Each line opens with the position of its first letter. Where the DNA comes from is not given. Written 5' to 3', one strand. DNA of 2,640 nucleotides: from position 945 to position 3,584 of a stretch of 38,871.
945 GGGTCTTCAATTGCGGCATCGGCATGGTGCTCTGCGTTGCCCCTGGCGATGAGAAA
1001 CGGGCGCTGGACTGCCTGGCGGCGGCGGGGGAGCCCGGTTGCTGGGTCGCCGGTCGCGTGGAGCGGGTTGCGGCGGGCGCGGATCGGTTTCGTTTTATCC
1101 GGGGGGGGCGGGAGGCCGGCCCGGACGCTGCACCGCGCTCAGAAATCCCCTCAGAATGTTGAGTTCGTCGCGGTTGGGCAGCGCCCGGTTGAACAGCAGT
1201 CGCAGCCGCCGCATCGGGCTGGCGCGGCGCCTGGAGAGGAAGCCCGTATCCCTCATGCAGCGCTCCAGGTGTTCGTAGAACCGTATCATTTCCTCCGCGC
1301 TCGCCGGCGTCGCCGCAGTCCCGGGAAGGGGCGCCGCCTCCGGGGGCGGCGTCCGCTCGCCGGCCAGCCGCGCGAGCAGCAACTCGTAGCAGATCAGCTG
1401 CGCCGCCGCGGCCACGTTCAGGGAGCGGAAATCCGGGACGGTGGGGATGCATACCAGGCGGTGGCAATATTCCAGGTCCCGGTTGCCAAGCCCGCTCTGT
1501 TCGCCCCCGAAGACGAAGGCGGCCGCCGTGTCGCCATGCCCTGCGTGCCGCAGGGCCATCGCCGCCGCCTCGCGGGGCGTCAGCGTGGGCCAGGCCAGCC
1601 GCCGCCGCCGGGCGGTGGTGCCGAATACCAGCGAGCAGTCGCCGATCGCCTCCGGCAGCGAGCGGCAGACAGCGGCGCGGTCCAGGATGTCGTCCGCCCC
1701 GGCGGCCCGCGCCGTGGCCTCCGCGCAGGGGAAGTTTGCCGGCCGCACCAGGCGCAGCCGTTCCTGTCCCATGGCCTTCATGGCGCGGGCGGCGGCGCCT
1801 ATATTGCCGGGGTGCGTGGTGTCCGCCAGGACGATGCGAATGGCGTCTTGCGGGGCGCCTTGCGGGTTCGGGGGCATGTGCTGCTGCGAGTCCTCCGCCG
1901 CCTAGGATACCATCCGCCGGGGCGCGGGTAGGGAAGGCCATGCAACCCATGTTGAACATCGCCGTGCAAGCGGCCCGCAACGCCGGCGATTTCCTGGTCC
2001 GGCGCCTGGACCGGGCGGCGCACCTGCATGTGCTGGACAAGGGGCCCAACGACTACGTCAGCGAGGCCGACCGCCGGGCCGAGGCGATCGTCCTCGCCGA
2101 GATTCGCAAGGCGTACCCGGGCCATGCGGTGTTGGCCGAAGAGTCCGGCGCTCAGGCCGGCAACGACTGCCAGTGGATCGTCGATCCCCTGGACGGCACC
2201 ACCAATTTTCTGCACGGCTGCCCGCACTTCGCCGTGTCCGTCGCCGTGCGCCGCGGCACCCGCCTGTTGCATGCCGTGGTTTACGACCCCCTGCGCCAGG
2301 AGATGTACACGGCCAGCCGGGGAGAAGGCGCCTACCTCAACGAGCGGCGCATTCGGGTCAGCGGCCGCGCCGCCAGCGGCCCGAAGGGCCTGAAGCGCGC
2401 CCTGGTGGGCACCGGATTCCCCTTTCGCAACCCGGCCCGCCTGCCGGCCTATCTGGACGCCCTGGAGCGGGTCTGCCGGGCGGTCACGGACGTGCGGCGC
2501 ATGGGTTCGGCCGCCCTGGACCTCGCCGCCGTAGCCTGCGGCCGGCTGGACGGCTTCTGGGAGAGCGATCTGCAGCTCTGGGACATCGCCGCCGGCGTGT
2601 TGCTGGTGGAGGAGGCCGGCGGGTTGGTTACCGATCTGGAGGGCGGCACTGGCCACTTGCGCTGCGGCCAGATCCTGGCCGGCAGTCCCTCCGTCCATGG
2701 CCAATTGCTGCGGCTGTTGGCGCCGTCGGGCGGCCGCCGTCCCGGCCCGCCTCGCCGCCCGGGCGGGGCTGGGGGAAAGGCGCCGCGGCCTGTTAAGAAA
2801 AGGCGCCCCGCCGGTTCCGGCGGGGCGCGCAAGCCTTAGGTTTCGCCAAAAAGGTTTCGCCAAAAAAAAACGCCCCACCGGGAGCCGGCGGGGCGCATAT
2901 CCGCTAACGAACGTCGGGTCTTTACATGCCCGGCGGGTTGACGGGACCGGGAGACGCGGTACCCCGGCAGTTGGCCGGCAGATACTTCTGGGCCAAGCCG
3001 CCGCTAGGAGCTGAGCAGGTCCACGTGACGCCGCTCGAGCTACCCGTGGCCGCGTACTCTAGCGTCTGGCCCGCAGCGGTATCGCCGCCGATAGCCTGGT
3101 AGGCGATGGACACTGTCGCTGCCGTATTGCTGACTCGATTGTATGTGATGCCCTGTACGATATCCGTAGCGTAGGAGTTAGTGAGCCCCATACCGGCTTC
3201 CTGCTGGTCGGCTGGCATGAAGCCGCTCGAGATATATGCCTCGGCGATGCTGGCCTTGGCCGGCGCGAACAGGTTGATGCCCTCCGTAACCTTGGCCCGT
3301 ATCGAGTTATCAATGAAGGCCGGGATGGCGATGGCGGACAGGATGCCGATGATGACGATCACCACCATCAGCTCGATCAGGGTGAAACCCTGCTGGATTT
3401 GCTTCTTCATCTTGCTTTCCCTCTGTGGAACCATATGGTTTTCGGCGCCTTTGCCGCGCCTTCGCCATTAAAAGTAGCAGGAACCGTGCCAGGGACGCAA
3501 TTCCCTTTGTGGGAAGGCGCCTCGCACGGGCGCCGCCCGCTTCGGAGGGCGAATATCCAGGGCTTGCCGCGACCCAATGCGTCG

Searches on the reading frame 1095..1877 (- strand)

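Call 43: search_protein_families(library=pfam, max_evalue=0.00001, proteins=[window:1095-1877:-])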
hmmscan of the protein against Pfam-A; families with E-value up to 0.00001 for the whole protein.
window:1095-1877:- (260 aa): 1 family
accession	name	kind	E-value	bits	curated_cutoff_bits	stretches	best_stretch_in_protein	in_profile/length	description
PF00588.24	SpoU_methylase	-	8.3e-26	91.2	29.7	1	13-164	2-142/142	SpoU rRNA Methylase family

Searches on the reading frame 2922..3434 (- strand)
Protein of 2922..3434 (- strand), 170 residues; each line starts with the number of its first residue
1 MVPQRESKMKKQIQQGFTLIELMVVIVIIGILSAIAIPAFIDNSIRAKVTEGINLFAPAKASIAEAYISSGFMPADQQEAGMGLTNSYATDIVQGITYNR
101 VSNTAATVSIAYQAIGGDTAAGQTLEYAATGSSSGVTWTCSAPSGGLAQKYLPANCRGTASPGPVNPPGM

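Call 43: search_protein_families(library=pfam, max_evalue=0.00001, proteins=[window:2922-3434:-])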
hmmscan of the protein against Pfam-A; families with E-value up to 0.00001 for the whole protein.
window:2922-3434:- (170 aa): 2 families
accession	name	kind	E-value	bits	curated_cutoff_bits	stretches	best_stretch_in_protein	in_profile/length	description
PF00114.24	Pilin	-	4.6e-18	66.6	22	1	46-157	2-108/108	Pilin (bacterial filament)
PF07963.17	N_methyl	-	6.3e-10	38.6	21.2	1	14-37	4-27/27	Prokaryotic N-terminal methylation motif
